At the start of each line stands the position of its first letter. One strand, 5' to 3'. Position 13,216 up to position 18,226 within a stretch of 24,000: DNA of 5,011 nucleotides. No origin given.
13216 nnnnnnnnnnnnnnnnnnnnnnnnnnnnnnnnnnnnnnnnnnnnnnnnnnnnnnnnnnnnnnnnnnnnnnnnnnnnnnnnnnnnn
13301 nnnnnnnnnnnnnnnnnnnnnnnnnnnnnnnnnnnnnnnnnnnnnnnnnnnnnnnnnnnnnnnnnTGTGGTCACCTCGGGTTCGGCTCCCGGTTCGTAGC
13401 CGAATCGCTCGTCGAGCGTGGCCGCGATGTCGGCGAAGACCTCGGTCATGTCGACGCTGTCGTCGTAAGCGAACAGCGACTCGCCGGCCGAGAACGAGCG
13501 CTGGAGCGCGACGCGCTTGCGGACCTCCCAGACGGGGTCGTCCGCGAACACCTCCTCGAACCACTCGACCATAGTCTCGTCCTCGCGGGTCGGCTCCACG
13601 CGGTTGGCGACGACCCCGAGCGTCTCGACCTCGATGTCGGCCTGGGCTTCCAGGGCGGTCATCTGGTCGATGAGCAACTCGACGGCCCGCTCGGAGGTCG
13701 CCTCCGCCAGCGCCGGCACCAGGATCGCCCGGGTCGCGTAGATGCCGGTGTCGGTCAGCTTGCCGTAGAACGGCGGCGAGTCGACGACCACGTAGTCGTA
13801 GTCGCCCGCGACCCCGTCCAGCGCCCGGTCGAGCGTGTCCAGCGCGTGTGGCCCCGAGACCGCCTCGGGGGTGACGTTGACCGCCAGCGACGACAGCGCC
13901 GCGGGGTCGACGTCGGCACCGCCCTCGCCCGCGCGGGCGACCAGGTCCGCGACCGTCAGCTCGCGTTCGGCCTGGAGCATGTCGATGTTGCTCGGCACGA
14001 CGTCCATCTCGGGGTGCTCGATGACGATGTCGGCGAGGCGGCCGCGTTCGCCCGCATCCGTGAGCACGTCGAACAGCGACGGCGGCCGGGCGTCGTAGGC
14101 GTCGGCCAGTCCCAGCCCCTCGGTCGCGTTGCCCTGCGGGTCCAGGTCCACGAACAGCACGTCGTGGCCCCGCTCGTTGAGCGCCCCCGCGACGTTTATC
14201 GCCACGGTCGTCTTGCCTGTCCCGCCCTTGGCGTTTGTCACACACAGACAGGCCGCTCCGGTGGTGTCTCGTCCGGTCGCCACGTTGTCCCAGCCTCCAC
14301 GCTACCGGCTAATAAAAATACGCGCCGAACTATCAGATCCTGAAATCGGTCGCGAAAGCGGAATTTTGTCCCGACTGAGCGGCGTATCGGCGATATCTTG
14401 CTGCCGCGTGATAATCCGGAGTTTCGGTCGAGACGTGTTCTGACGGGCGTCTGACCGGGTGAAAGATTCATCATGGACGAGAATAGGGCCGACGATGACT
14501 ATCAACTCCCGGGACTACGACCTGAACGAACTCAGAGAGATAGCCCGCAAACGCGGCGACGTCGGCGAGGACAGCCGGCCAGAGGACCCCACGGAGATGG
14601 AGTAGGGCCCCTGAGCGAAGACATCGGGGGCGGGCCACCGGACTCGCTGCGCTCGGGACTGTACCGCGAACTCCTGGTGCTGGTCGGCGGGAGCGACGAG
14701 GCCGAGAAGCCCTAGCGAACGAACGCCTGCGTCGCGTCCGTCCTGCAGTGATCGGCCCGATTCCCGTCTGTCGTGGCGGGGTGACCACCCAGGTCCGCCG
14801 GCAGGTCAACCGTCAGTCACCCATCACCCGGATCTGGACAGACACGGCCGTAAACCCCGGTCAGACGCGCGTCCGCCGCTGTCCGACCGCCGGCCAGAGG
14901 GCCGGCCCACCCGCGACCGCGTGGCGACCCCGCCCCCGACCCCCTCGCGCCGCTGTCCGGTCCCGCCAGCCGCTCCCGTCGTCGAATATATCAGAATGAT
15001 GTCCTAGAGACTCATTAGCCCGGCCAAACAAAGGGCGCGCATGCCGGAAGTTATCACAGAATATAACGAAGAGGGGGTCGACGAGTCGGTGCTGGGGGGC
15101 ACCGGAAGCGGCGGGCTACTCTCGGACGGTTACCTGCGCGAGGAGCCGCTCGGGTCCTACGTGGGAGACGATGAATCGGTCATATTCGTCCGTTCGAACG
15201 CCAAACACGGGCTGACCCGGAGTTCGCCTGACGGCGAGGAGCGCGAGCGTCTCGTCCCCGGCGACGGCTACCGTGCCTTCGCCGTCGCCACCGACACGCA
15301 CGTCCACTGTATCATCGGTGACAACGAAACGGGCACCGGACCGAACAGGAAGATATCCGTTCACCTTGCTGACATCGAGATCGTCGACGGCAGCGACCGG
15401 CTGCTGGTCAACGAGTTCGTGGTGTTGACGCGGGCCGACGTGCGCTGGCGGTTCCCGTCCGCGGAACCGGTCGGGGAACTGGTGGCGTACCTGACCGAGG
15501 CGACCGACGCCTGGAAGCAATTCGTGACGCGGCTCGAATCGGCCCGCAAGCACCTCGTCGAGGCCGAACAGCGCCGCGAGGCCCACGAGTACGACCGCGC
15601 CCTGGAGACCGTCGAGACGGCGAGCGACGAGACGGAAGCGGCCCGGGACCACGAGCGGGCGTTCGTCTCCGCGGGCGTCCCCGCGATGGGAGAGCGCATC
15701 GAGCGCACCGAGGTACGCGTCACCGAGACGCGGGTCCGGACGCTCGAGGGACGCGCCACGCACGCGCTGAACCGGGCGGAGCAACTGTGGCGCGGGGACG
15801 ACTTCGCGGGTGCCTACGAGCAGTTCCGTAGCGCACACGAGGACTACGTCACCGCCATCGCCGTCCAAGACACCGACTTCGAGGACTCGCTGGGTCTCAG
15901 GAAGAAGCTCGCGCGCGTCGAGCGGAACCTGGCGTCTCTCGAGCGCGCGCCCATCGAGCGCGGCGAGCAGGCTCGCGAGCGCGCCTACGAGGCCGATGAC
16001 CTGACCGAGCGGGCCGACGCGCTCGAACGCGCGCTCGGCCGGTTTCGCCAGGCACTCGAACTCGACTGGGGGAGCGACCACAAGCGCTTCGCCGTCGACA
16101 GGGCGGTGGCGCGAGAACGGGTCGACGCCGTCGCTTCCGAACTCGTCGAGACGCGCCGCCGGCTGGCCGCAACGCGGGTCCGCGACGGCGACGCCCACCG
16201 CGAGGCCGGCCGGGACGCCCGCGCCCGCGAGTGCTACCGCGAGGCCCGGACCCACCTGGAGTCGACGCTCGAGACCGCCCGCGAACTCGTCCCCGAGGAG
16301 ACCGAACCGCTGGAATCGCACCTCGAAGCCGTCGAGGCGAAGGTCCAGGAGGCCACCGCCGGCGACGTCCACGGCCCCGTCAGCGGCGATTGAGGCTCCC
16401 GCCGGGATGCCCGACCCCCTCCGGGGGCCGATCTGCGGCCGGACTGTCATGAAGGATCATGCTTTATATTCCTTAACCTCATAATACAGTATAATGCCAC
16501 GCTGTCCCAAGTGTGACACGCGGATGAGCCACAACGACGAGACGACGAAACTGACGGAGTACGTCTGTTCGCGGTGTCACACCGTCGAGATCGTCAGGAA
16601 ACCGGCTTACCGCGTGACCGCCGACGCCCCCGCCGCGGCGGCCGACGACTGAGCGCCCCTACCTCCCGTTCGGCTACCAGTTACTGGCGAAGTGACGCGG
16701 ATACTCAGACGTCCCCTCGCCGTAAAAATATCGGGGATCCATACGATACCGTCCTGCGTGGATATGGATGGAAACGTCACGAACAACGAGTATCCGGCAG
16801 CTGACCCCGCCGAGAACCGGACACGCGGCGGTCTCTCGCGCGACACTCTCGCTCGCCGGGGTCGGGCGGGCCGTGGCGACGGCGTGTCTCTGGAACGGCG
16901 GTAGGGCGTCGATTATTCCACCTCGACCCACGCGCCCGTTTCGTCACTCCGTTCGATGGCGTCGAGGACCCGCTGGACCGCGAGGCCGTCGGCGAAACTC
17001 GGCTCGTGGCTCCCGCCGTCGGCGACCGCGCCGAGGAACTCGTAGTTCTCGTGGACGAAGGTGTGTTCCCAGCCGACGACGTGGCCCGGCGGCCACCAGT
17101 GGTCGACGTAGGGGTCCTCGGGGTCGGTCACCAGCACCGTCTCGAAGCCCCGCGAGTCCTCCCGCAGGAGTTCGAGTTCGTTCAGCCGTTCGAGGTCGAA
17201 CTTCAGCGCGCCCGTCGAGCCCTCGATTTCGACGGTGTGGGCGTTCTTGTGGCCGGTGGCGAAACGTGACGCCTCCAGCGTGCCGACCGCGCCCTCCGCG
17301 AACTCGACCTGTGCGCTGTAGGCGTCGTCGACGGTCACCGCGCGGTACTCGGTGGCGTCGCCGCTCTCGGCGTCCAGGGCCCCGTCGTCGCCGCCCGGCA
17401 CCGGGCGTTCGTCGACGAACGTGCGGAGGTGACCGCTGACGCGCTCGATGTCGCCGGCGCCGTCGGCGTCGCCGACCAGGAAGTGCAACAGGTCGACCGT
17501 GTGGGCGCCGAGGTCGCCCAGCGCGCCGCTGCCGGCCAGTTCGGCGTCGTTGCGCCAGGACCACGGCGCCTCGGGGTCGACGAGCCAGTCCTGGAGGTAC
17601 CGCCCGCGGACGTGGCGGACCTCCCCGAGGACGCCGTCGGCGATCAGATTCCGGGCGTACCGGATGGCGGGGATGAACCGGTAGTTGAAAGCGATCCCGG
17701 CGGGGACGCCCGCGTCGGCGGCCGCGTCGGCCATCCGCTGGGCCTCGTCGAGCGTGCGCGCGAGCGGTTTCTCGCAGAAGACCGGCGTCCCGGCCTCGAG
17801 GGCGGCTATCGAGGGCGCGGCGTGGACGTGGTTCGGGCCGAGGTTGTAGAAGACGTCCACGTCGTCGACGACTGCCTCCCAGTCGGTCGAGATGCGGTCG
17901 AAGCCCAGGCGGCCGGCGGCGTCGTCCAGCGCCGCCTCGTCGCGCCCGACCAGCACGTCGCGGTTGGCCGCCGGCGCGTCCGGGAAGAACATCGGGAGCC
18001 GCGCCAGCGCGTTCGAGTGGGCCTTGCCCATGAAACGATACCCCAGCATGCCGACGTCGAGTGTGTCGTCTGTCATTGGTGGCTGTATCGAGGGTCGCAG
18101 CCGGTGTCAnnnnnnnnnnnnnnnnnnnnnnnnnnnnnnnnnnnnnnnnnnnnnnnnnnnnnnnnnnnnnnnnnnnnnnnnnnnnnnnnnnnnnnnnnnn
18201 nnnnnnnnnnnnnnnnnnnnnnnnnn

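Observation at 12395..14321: ParA/MinD-type ATPase translationally coupled to a CheW-domain protein: candidate archaeal ParC/ParP-like chemoreceptor-array positioning module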

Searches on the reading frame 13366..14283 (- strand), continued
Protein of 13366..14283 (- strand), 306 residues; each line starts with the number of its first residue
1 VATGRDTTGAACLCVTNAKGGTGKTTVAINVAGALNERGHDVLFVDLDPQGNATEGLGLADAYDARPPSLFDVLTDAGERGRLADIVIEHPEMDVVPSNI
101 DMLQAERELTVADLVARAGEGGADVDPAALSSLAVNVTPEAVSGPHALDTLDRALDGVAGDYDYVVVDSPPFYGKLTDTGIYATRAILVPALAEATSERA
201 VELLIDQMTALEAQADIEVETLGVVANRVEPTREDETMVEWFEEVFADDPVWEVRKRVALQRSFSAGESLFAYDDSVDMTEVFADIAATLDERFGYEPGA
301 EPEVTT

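Call 51: get_annotated_region(hit=H5, flank=1500)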
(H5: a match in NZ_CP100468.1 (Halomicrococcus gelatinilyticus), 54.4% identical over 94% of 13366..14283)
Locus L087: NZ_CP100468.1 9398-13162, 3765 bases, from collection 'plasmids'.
description: Halomicrococcus gelatinilyticus strain GSLN9 plasmid unnamed3, complete sequence
organism: Halomicrococcus gelatinilyticus (NCBI taxid 1702103)
taxonomy: Archaea; Euryarchaeota; Halobacteria; Halobacteriales; Haladaptataceae; Halomicrococcus; Halomicrococcus gelatinilyticus
host: -; source: cell culture,sediment; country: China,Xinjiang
typing (MOB-suite, as given by PLSDB): non-mobilizable
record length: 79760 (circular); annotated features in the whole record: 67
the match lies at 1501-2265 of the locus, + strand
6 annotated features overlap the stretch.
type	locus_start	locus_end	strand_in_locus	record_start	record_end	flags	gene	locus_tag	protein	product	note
CDS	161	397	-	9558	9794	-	-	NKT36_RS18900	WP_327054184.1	UPF0058 family protein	-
CDS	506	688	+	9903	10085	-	-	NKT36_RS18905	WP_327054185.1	hypothetical protein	-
CDS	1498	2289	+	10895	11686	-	-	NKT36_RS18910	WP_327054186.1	ParA family protein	-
CDS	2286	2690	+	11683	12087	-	-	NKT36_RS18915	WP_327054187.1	hypothetical protein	-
CDS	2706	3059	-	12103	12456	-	-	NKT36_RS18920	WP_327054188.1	PadR family transcriptional regulator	-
CDS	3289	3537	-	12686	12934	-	-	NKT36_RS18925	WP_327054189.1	hypothetical protein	-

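Call 52: get_annotated_region(hit=H6, flank=1500)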
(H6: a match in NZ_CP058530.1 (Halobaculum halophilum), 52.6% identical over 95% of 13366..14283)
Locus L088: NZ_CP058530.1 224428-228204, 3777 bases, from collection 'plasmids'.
description: Halobaculum halophilum strain Gai3-2 plasmid unnamed1, complete sequence
organism: Halobaculum halophilum (NCBI taxid 2743090)
taxonomy: Archaea; Euryarchaeota; Halobacteria; Halobacteriales; Haloferacaceae; Halobaculum; Halobaculum halophilum
host: -; source: cell culture,sediment in salt lake; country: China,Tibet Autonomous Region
typing (MOB-suite, as given by PLSDB): non-mobilizable
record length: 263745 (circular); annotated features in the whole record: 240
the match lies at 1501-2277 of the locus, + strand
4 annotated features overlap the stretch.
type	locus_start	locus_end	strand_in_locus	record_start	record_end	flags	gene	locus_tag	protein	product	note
CDS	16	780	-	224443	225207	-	-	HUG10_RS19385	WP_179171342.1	TOBE domain-containing protein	-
CDS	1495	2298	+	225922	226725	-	-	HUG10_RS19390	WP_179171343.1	ParA family protein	-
CDS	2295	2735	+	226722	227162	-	-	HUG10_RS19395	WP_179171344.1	hypothetical protein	-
CDS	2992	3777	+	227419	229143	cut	hutU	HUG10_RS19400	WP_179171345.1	urocanate hydratase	GO:0006548 - histidine catabolic process [Evidence IEA]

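Call 53: get_annotated_region(hit=H10, flank=1500)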
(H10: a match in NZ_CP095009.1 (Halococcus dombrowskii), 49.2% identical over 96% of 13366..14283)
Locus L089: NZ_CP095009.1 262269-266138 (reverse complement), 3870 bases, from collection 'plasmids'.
description: Halococcus dombrowskii strain H4 plasmid unnamed4, complete sequence
organism: Halococcus dombrowskii (NCBI taxid 179637)
taxonomy: Archaea; Euryarchaeota; Halobacteria; Halobacteriales; Halococcaceae; Halococcus; Halococcus dombrowskii
host: -; source: Direct from delivered sample,Rock salt from Permian period; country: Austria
typing (MOB-suite, as given by PLSDB): non-mobilizable
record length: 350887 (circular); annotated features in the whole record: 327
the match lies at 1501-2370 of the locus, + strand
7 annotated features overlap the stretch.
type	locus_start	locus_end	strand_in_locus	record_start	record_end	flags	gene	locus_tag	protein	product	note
CDS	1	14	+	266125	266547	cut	-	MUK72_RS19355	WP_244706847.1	FaeA/PapI family transcriptional regulator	-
CDS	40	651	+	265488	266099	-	-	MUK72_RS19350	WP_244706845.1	transcription initiation factor IIB family protein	-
CDS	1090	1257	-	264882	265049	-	-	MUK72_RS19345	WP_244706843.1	DUF1931 domain-containing protein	-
CDS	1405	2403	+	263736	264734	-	-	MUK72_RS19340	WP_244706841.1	ParA family protein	-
CDS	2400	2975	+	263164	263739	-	-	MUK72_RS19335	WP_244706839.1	hypothetical protein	-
CDS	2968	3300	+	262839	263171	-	-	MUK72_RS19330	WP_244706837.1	hypothetical protein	-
CDS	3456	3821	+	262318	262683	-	-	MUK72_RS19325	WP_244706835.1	hypothetical protein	-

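Call 54: get_annotated_region(hit=H11, flank=1500)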
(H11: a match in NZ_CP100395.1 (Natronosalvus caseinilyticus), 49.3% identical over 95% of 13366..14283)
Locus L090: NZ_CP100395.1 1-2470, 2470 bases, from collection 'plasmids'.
description: Natronosalvus caseinilyticus strain KZCA101 plasmid unnamed, complete sequence
organism: Natronosalvus caseinilyticus (NCBI taxid 2953747)
taxonomy: Archaea; Euryarchaeota; Halobacteria; Halobacteriales; Natrialbaceae; Natronosalvus; Natronosalvus caseinilyticus
host: -; source: Salt lake,Salt lake; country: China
typing (MOB-suite, as given by PLSDB): non-mobilizable; mating-pair formation MPF_T
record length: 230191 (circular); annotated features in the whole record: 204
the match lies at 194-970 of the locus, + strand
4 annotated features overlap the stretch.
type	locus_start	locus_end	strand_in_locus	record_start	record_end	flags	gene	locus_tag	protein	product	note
CDS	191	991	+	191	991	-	-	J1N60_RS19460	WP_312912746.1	ParA family protein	-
CDS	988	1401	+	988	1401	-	-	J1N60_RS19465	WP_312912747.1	hypothetical protein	-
CDS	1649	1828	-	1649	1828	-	-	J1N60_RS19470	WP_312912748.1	hypothetical protein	-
CDS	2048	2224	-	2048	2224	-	-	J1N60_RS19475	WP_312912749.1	hypothetical protein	-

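Call 55: get_annotated_region(hit=H12, flank=1500)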
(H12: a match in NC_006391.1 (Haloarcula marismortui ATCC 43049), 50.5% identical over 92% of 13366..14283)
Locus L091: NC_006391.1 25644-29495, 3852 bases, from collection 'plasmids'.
description: Haloarcula marismortui ATCC 43049 plasmid pNG300, complete sequence
organism: Haloarcula marismortui ATCC 43049 (NCBI taxid 272569)
taxonomy: Archaea; Euryarchaeota; Halobacteria; Halobacteriales; Haloarculaceae; Haloarcula; Haloarcula marismortui; Haloarcula marismortui ATCC 43049
host: -; source: -; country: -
typing (MOB-suite, as given by PLSDB): non-mobilizable
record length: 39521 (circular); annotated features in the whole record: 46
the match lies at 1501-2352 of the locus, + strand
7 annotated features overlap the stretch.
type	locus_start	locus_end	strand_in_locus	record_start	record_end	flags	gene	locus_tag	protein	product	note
CDS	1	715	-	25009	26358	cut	-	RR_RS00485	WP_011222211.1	IS200/IS605 family transposase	-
CDS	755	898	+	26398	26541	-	-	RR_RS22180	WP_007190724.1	hypothetical protein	-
CDS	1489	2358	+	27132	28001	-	-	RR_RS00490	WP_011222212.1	ParA family protein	-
CDS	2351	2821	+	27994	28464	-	-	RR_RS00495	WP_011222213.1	hypothetical protein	-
CDS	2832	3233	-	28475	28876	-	-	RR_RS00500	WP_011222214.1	hypothetical protein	-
CDS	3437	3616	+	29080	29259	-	-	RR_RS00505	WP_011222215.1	hypothetical protein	-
CDS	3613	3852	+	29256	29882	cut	-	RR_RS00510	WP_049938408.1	hypothetical protein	-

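Call 56: get_annotated_region(hit=H13, flank=1500)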
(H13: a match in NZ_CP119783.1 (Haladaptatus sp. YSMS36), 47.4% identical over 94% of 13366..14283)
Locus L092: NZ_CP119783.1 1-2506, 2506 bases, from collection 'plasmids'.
description: Haladaptatus sp. YSMS36 plasmid unnamed1, complete sequence
organism: Haladaptatus sp. YSMS36 (NCBI taxid 3033384)
taxonomy: Archaea; Euryarchaeota; Halobacteria; Halobacteriales; Haladaptataceae; Haladaptatus; Haladaptatus sp. YSMS36
host: -; source: cell culture,sediment; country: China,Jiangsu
typing (MOB-suite, as given by PLSDB): non-mobilizable
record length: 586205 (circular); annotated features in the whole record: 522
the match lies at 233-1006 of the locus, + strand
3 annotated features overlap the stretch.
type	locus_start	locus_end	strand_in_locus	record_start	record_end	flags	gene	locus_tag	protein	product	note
CDS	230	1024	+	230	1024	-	-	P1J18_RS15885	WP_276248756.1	ParA family protein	-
CDS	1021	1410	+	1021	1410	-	-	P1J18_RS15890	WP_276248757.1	hypothetical protein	-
CDS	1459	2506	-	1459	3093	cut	-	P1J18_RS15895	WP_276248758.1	alkaline phosphatase family protein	-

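Call 57: get_annotated_region(hit=H18, flank=1500)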
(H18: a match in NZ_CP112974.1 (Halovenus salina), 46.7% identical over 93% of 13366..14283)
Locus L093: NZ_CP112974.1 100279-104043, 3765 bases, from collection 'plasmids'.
description: Halovenus salina strain JCM 30072 plasmid unnamed2, complete sequence
organism: Halovenus salina (NCBI taxid 1510225)
taxonomy: Archaea; Euryarchaeota; Halobacteria; Halobacteriales; Haloarculaceae; Halovenus; Halovenus salina
host: -; source: cell cuture,Isla Bacuta saltern; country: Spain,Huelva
typing (MOB-suite, as given by PLSDB): non-mobilizable
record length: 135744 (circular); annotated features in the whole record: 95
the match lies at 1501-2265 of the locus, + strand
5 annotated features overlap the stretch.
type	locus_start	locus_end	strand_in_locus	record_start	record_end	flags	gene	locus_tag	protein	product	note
CDS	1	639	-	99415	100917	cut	-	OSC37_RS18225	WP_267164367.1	lamin tail domain-containing protein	-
CDS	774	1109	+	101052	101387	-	-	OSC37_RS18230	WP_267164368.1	DUF6788 family protein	-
CDS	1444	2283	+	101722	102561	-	-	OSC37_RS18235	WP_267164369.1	ParA family protein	-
CDS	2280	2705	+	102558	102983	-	-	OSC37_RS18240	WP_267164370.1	hypothetical protein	-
CDS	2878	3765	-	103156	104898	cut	-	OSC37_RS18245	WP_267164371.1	transposase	GO:0006313 - DNA transposition [Evidence IEA]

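Call 58: get_annotated_region(hit=H19, flank=1500)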
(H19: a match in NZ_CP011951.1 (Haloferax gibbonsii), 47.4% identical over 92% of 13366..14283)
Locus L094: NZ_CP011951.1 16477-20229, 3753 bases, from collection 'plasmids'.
description: Haloferax gibbonsii strain ARA6 plasmid pHG4, complete sequence
organism: Haloferax gibbonsii (NCBI taxid 35746)
taxonomy: Archaea; Euryarchaeota; Halobacteria; Halobacteriales; Haloferacaceae; Haloferax; Haloferax gibbonsii
host: -; source: whole genome,saline saltern; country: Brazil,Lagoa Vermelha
typing (MOB-suite, as given by PLSDB): non-mobilizable
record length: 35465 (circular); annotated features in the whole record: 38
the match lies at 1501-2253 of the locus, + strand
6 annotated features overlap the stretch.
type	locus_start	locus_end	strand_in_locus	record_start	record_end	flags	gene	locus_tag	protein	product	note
CDS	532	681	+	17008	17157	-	-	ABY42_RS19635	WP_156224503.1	hypothetical protein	-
CDS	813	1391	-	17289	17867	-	-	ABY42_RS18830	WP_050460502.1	hypothetical protein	-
CDS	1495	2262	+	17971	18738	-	-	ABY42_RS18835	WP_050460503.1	ParA family protein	-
CDS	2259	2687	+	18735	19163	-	-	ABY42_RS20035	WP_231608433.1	hypothetical protein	-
CDS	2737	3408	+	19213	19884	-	-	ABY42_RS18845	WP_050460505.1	ribonuclease H-like domain-containing protein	-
CDS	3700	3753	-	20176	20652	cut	-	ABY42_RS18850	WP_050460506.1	hypothetical protein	-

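Call 59: get_annotated_region(hit=H24, flank=1500)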
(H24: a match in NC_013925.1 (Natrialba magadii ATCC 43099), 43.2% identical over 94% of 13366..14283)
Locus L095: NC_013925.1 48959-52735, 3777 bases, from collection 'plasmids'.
description: Natrialba magadii ATCC 43099 plasmid pNMAG03, complete sequence
organism: Natrialba magadii ATCC 43099 (NCBI taxid 547559)
taxonomy: Archaea; Euryarchaeota; Halobacteria; Halobacteriales; Natrialbaceae; Natrialba; Natrialba magadii; Natrialba magadii ATCC 43099
host: -; source: -; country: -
typing (MOB-suite, as given by PLSDB): non-mobilizable
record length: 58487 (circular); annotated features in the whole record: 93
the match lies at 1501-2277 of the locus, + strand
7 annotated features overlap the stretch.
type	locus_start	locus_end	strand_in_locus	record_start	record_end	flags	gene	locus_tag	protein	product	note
CDS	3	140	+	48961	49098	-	-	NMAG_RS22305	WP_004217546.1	hypothetical protein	-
CDS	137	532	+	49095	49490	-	-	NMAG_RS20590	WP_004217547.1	PIN domain-containing protein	-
CDS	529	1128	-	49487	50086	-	-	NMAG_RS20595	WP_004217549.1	tyrosine-type recombinase/integrase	GO:0015074 - DNA integration [Evidence IEA]; GO:0006310 - DNA recombination [Evidence IEA]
CDS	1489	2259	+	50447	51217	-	-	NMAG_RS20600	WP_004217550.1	ParA family protein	-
CDS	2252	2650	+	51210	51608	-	-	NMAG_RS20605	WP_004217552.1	hypothetical protein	-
CDS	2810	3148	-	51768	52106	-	-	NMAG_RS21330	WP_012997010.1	hypothetical protein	-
CDS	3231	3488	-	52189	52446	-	-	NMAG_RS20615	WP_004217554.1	hypothetical protein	-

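Call 75: predict_structure(alignment_id=A2)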
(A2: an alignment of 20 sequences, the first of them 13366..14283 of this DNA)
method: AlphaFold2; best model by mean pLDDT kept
length: 306 residues; sequences in the alignment: 20
mean_pLDDT: 81.3   pTM: 0.85
mean pLDDT of the five models: 81.3, 76.1, 72.6, 72.3, 39.4
residues with pLDDT >= 90: 132; 70-90: 114; 50-70: 30; < 50: 30
segments of 3 or more residues with pLDDT < 50: 1-7, 258-261, 263-274, 301-306
pLDDT, mean of each block of 10 residues (from residue 1): 48 85 81 92 94 85 88 92 93 91 93 89 82 90 86 90 95 86 93 66 86 91 78 68 85 66 46 56 91 78 37
secondary structure, 60 per line:
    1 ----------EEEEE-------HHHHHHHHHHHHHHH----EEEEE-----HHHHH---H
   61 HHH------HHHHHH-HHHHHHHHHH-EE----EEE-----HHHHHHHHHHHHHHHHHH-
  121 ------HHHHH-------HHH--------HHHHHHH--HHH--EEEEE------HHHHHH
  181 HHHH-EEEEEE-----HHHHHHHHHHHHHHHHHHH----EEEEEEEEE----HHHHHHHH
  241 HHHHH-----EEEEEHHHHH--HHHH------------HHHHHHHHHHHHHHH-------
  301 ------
elements in order: E11-15 H23-37 E42-46 H52-56 H60-63 H70-75 H77-86 E94-96 H102-119 H127-131 H150-156 E164-168 H175-184 E186-191 H197-215 E220-228 H233-245 E251-255 H256-260 H263-266 H279-293

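Call 78: fold_search(model_id=the predicted structure, library=pdb)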
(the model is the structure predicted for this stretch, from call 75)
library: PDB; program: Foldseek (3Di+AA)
matches with E <= 10: 1226; with E <= 0.001: 354
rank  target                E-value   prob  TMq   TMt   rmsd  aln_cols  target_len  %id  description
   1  6iub_A                1.1e-15  1.00  0.70  0.80   4.5       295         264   23  Structure of Helicobacter pylori Soj protein (released 2019-02-13)
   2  9a6n_A                1.1e-15  1.00  0.67  0.80   4.5       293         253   26  Integrative model of SOJ-NRDR by crosslinking MS and deep learning (released 2024-09-18)
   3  8jml_B                5.3e-14  1.00  0.70  0.80   4.6       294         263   23  Structure of Helicobacter pylori Soj protein mutant, D41A (released 2024-05-29)
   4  8jmj_A                5.3e-14  1.00  0.69  0.79   4.4       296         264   23  Structure of Helicobacter pylori Soj-DNA-Spo0J complex (released 2024-05-29)
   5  1wcv                  7.1e-14  1.00  0.64  0.79   4.7       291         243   24  Structure of the bacterial chromosome segregation protein Soj (released 2005-01-12)
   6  4pfs_A                1.3e-13  1.00  0.66  0.81   4.1       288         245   24  Crystal Structure of Cobyrinic Acid a,c-diamide synthase from Mycobacterium smegmatis (released 2014-05-21)
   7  4pfs_B                1.4e-13  1.00  0.66  0.82   3.4       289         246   24  Crystal Structure of Cobyrinic Acid a,c-diamide synthase from Mycobacterium smegmatis (released 2014-05-21)
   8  8ray_A                1.4e-13  1.00  0.68  0.81   4.7       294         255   23  ParA in complex with ATP (released 2025-03-26)
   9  2bek_A                1.5e-13  1.00  0.65  0.80   4.8       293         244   24  Structure of the bacterial chromosome segregation protein Soj (released 2005-01-12)
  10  2bek_B                1.7e-13  1.00  0.65  0.80   4.7       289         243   24  Structure of the bacterial chromosome segregation protein Soj (released 2005-01-12)
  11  2bej                  2.4e-13  1.00  0.67  0.82   4.6       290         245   25  Structure of the bacterial chromosome segregation protein Soj (released 2005-01-12)
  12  6non_A                2.8e-13  1.00  0.68  0.80   3.7       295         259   21  Structure of Cyanthece apo McdA (released 2019-04-24)
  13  5if9_B                3.5e-13  1.00  0.66  0.82   4.0       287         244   24  Crystal Structure of Cobyrinic Acid a,c-diamide synthase from Mycobacterium smegmatis with bound ATP analog and Magnes (released 2016-03-09)
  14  5ihp_B                4.0e-13  1.00  0.66  0.82   4.0       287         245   24  Crystal Structure of Cobyrinic Acid a,c-diamide synthase from Mycobacterium smegmatis with bound ADP and Magnesium (released 2016-03-30)
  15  8ray_B                4.4e-13  1.00  0.67  0.80   4.5       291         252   23  ParA in complex with ATP (released 2025-03-26)
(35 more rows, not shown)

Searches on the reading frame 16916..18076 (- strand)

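Call 14: search_protein_families(library=pfam, proteins=[window:16916-18076:-], max_evalue=0.001)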
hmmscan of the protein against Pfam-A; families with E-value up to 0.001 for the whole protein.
window:16916-18076:- (387 aa): 3 families
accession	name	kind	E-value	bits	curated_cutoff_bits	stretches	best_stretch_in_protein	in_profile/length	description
PF22725.1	GFO_IDH_MocA_C3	-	2.8e-31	108.5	27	1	138-291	1-123/124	GFO/IDH/MocA C-terminal domain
PF02894.22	GFO_IDH_MocA_C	-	8.1e-24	85.1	22.9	1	142-386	1-218/218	Oxidoreductase family, C-terminal alpha/beta domain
PF01408.29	GFO_IDH_MocA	-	3.7e-14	53.9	24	1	7-126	2-116/120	Oxidoreductase family, NAD-binding Rossmann fold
